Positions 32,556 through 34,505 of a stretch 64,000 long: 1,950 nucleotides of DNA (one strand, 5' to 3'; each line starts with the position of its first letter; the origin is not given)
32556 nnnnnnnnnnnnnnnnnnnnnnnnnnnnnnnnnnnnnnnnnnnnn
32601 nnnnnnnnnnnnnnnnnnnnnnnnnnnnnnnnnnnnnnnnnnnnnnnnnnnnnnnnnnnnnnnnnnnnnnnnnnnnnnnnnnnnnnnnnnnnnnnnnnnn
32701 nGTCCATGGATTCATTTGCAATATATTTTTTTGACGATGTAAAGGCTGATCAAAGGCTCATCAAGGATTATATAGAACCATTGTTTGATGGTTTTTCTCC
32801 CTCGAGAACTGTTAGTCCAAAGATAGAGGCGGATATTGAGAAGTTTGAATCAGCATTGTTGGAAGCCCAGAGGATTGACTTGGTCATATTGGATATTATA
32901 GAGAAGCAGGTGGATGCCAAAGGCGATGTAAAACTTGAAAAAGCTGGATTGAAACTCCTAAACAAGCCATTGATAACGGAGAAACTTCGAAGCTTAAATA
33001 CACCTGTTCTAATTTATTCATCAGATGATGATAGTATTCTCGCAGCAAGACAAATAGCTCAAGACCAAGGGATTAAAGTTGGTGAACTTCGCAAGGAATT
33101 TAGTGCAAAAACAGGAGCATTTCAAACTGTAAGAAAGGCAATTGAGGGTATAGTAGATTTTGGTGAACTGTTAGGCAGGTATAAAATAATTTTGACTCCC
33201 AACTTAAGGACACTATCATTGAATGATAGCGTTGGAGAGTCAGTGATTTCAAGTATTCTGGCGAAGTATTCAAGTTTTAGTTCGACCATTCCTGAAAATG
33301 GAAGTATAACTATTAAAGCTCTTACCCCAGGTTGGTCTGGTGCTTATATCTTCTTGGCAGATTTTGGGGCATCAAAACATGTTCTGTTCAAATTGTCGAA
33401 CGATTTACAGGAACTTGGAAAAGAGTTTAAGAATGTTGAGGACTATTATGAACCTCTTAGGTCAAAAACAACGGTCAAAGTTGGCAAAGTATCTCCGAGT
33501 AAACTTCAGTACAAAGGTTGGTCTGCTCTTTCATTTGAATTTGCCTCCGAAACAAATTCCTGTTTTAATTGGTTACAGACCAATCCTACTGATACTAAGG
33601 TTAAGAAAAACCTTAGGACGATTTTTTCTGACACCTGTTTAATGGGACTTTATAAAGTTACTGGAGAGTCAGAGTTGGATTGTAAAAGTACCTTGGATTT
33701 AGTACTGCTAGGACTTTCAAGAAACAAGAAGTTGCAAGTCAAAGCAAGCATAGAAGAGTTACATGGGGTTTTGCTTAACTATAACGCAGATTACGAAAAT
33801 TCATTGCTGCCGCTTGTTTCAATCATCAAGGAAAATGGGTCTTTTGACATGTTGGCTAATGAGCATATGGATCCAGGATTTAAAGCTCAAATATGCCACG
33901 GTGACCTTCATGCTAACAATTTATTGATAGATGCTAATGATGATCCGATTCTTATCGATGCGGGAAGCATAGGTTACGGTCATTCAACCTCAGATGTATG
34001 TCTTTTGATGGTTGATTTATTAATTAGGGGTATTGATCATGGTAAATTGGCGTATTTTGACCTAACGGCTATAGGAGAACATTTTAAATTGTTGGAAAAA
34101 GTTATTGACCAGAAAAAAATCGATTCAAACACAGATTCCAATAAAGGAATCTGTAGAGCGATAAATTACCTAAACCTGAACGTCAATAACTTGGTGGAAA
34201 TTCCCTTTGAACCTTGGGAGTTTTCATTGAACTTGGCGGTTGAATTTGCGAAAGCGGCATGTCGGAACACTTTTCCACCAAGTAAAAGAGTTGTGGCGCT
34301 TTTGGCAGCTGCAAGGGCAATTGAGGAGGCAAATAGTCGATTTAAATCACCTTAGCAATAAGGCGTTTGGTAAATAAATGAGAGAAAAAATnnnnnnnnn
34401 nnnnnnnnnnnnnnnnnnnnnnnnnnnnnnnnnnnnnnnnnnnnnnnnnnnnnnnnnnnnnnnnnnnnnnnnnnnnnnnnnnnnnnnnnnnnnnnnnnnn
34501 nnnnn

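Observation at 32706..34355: Receiver-like domain fused to an APH/eukaryotic-like kinase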

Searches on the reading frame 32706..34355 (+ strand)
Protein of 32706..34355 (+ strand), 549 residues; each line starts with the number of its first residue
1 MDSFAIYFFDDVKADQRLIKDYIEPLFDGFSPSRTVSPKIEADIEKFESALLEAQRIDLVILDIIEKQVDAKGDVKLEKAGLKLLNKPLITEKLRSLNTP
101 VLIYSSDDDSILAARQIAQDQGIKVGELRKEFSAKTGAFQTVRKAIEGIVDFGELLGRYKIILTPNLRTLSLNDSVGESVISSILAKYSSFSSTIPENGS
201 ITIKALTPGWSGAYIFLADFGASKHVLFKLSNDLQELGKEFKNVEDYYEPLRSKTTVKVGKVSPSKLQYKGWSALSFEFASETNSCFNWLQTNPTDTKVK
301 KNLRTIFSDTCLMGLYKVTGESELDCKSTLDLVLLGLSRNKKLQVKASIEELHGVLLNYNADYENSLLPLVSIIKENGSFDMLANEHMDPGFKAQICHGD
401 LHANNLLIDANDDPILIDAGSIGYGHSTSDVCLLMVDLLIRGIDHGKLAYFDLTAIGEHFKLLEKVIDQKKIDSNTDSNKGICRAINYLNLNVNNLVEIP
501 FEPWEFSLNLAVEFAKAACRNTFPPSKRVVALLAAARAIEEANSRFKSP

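Call 5: search_protein_families(library=pfam, proteins=[window:32706-34355:+], max_evalue=0.1)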
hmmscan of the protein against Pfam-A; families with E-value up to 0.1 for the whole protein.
window:32706-34355:+ (549 aa): 4 families
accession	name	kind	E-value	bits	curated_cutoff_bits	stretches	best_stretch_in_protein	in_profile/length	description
PF19974.5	TCAD9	-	1.9e-07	31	40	1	391-440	294-343/429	Ternary complex associated domain 9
PF01636.29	APH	-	1.1e-06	29.1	23.2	1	386-435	160-210/239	Phosphotransferase enzyme family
PF03109.22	ABC1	-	0.015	14.8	22.9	0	392-424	184-216/244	ABC1 atypical kinase-like domain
PF02958.26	EcKL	-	0.043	13.6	22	1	395-432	216-258/294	Ecdysteroid kinase-like family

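Call 6: search_protein_families(library=padloc, proteins=[window:32706-34355:+], max_evalue=0.1)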
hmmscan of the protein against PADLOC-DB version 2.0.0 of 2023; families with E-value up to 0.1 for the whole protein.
window:32706-34355:+ (549 aa): 1 family
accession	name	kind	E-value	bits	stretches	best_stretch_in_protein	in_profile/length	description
PDLC00397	SduA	-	0.021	12.6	1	434-491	97-153/227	DUF4263 domain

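Call 7: search_protein_families(library=ncbifam, proteins=[window:32706-34355:+], max_evalue=0.1)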
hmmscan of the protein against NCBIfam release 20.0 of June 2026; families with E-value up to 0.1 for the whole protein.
window:32706-34355:+ (549 aa): 9 families
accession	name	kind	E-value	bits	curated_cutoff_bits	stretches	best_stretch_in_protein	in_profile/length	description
NF033068.1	APH_3p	equivalog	0.001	18.6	205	1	396-438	177-219/255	APH(3') family aminoglycoside O-phosphotransferase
NF011460.0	PRK14879.1-1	equivalog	0.0054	15.9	199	1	360-421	101-156/232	Kae1-associated kinase Bud32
TIGR02172.1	Fb_sc_TIGR02172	paralog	0.007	16.2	228.2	1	397-434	156-192/226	TIGR02172 family protein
TIGR02906.1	spore_CotS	subfamily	0.011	14.7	172.7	1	393-439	187-232/314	CotS family spore coat protein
TIGR03724.2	arch_bud32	equivalog_domain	0.012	15.1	125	1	393-423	103-132/193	KEOPS complex kinase/ATPase Bud32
NF033066.0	APH_3p_VIIIa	exception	0.025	14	520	1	395-438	179-224/267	aminoglycoside O-phosphotransferase APH(3')-VIIIa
TIGR01982.1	UbiB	equivalog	0.035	12.7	487.55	1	392-424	273-305/436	2-polyprenylphenol 6-hydroxylase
NF032897.1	APH_3p_V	exception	0.037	13.3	450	1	396-440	180-226/264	APH(3')-V family aminoglycoside O-phosphotransferase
NF002475.0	PRK01723.1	equivalog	0.072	12.1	142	0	393-418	161-186/241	3-deoxy-D-manno-octulosonic acid kinase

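Call 8: search_solved_structures(query=window:32706-34355:+, max_evalue=10, show_alignments=2)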
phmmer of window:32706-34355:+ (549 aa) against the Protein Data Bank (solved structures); distinct sequences matched with E-value up to 10: 2.
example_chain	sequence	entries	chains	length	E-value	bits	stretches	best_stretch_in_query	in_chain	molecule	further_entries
6oid_A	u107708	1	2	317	0.11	14.5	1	396-431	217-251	Protein-ribulosamine 3-kinase, chloroplastic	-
4h05_A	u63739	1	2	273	0.2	13.6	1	394-438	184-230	Aminoglycoside-O-phosphotransferase VIII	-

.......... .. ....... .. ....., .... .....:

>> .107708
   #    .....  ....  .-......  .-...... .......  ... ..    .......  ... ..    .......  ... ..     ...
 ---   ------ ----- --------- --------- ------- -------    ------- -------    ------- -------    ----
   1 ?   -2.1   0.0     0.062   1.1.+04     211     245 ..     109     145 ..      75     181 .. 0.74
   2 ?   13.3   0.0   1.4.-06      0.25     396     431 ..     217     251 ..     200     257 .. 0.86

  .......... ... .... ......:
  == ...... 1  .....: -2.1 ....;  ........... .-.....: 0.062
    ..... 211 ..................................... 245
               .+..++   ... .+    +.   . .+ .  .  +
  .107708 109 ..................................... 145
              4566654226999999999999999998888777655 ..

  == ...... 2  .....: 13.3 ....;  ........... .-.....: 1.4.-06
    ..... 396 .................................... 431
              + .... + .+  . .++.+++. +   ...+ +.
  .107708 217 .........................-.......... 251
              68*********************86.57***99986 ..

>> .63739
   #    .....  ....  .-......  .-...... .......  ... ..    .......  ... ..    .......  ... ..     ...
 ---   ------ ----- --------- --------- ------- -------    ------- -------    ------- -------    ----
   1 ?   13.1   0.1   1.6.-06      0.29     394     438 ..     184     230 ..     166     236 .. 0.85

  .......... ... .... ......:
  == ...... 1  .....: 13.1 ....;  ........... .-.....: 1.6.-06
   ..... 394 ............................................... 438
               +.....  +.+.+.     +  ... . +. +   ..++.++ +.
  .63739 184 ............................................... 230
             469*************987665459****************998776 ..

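Call 9: find_homologous_proteins(query=window:32706-34352:+, max_evalue=0.001)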
Query window:32706-34352:+ (549 aa): 1 proteins with E <= 0.001 among 8000 candidates.
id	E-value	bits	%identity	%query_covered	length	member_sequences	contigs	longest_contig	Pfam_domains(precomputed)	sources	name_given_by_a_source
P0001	0.0e+0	1218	100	100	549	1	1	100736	PF19974.6,PF01636.30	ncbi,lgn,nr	ncbi:MAG: phosphotransferase [Flavobacteriales bacterium]|nr:phosphotransferase [Flavobacteriales ba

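Call 22: predict_structure(protein=window:32706-34352:+)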
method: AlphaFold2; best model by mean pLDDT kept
length: 549 residues; sequences in the alignment: 1
mean_pLDDT: 40.2   pTM: 0.28
mean pLDDT of the five models: 40.2, 32.5, 29.9, 29.1, 28.2
residues with pLDDT >= 90: 0; 70-90: 21; 50-70: 86; < 50: 442
segments of 3 or more residues with pLDDT < 50: 1-43, 67-77, 130-507, 521-524, 547-549
pLDDT, mean of each block of 10 residues (from residue 1): 38 40 39 37 51 58 52 46 71 72 61 71 64 37 44 33 26 35 36 36 31 32 31 32 30 27 24 25 33 32 31 33 35 37 34 35 35 34 32 31 30 32 34 43 37 42 44 41 41 36 48 54 48 54 48
secondary structure, 60 per line:
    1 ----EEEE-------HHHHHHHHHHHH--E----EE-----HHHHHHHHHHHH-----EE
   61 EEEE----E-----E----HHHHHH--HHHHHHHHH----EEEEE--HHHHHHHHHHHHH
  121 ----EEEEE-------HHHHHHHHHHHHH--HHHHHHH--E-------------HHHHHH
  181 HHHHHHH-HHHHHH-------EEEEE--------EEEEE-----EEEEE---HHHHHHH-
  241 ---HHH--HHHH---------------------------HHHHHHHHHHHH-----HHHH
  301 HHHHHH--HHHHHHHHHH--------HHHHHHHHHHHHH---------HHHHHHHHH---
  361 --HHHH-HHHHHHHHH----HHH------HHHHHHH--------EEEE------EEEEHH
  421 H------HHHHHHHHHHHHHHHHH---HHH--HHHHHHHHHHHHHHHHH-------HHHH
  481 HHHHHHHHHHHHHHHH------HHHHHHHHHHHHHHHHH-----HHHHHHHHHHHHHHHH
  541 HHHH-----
elements in order: E5-8 H16-27 H42-53 E59-64 H80-85 H88-96 E101-105 H108-120 E125-129 H137-149 H152-158 H175-187 H189-194 E202-206 E215-219 E225-229 H233-239 H249-252 H280-291 H297-306 H309-318 H327-339 H349-357 H363-366 H368-376 H390-396 E405-408 E415-418 H428-444 H453-469 H477-496 H503-519 H525-544

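Call 25: find_encoding_contigs(protein=P0001, flank=10000, max_places=4)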
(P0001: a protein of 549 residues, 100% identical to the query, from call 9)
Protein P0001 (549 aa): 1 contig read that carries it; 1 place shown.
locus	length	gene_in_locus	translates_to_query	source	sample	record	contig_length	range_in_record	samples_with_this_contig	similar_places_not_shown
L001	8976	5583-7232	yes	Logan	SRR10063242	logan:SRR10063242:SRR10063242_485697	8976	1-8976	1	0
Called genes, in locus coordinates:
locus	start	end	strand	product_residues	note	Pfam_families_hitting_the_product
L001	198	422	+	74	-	-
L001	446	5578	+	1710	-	-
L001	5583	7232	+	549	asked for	PF19974:TCAD9 (faint), PF01636:APH (weak)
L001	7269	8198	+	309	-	PF00215:OMPdecase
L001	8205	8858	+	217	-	PF00215:OMPdecase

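Call 26: search_protein_representatives(protein=window:32706-34352:+)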
Query: 549 residues. Proteins with E-value up to 0.001 (for the whole library): 263; up to 1e-10: 156; up to 1e-30: 16. The best 150 are listed.
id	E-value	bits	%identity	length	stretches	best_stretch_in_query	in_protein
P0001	0.0e+00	1217.8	100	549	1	1-549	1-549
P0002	1.3e-60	222.2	30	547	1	37-546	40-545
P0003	8.5e-59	216.1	30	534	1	10-547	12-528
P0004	1.8e-56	208.4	30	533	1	53-545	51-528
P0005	2.0e-50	188.5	28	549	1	45-548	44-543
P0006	5.2e-49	183.8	30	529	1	47-547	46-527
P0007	1.1e-42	162.9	30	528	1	36-547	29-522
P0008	3.4e-38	148.1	29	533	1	5-544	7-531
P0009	1.0e-35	140.0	26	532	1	36-545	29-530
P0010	1.9e-34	135.8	29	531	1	166-546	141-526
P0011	1.9e-34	135.8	32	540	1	173-547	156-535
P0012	3.4e-34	135.0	31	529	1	200-547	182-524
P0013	1.5e-32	129.5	30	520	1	165-543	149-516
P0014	3.0e-32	128.6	32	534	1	158-546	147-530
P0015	7.8e-32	127.2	29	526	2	200-544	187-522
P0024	6.2e-29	117.6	31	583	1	167-546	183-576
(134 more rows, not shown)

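Call 32: search_solved_structures(query=A1, max_evalue=1)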
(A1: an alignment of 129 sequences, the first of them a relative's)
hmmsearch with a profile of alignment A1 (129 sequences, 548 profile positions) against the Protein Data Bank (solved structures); distinct sequences matched with E-value up to 1: 233 (the best 60 are shown).
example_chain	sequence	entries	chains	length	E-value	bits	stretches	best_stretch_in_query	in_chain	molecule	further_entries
9xzo_A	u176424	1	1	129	9.3e-10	41.1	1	5-150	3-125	De novo protein M1X0B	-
6swl_A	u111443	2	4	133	1.7e-08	36.9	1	1-144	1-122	Two-component response regulator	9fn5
3kht_A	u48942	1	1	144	5.1e-08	35.4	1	4-143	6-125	Response regulator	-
3jte_A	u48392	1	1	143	5.9e-08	35.1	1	1-150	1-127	Response regulator receiver protein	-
3a0r_B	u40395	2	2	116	8.1e-08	34.7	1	5-144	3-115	Response regulator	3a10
1zy2_A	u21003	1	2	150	9.2e-08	34.5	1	7-164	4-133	transcriptional regulator NtrC1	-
6is1_A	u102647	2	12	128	1e-07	34.3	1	4-146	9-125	Response regulator ArlR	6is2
3a0u_A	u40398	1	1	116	1.2e-07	34.1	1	5-144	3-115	Response regulator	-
6is3_C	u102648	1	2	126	1.5e-07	33.8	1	4-145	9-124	Response regulator ArlR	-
3luf_A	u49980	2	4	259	1.5e-07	33.8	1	3-124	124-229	Two-component system response regulator/GGDEF domain protein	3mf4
1ny5_A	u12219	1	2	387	3e-07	32.8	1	7-167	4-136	transcriptional regulator (NtrC family)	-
4l4u_A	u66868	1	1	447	3.4e-07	32.6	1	4-166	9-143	Transcriptional regulator (NtrC family)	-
4zmr_A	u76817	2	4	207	3.9e-07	32.4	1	25-167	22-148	Response regulator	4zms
4e7o_A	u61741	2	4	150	5.6e-07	31.9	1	24-148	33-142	Response regulator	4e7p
9qih_A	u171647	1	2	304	7.1e-07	31.6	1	3-172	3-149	SenB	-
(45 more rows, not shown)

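Call 35: find_encoding_contigs(protein=P0002, flank=10000, max_places=3)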
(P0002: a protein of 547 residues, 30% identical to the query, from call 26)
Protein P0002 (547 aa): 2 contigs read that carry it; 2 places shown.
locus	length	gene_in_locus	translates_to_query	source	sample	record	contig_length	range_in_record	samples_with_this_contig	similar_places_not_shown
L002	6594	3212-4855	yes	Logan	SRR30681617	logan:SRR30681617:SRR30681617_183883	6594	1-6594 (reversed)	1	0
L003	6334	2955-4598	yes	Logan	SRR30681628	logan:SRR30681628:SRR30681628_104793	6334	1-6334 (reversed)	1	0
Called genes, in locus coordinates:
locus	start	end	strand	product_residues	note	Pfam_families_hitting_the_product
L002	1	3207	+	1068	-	?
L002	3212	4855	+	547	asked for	PF01633:Choline_kinase (weak), PF01636:APH (weak)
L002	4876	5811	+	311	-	PF00215:OMPdecase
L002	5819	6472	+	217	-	PF00215:OMPdecase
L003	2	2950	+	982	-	?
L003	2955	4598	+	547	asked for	PF01633:Choline_kinase (weak), PF01636:APH (weak)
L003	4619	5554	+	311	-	PF00215:OMPdecase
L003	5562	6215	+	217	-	PF00215:OMPdecase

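Call 36: find_encoding_contigs(protein=P0003, flank=10000, max_places=3)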
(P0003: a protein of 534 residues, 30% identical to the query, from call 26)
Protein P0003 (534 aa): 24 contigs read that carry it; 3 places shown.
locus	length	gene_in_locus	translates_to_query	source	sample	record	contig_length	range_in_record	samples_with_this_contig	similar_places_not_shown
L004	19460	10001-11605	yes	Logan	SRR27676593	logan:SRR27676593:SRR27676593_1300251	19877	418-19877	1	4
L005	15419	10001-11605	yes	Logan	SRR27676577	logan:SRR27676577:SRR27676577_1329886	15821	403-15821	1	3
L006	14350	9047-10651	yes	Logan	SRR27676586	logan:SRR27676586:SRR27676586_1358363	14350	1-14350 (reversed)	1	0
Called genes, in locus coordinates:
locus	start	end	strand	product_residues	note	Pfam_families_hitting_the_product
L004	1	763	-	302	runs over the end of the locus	-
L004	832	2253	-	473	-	-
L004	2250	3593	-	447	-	PF13271:DUF4062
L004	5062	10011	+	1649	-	-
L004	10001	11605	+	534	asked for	-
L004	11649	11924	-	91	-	-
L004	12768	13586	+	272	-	PF13814:Replic_Relax (weak)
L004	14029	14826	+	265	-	PF08401:ArdcN (faint)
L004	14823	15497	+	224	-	PF20582:UPF0758_N, PF12826:HHH_2 (weak), PF04002:RadC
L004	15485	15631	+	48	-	-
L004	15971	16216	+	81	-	-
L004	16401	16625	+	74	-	-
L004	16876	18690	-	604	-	PF03235:GmrSD_N, PF07510:GmrSD_C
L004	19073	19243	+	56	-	-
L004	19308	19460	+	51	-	?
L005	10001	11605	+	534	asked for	-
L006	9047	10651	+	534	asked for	-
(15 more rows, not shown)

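Call 38: find_encoding_contigs(protein=P0008, flank=10000, max_places=2)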
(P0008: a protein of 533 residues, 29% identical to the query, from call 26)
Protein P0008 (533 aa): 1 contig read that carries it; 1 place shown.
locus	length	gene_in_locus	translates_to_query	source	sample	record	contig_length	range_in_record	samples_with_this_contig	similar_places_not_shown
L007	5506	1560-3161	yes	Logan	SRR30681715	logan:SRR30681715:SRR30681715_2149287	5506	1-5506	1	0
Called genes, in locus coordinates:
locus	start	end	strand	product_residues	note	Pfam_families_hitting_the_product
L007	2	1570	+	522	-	?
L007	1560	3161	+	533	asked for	PF02958:EcKL (weak), PF01636:APH (weak)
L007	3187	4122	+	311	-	PF00215:OMPdecase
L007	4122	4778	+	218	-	PF00215:OMPdecase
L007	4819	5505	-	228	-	?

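Call 39: find_encoding_contigs(protein=P0024, flank=10000, max_places=2)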
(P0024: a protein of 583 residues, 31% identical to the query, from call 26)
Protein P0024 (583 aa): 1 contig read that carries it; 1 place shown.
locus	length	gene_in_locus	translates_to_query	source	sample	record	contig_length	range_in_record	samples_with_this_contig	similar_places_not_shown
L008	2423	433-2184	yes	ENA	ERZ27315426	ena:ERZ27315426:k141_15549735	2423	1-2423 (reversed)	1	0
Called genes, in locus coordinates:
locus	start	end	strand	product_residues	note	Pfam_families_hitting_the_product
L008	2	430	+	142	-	?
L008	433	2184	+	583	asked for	PF01636:APH (weak), PF19974:TCAD9 (weak)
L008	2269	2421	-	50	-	?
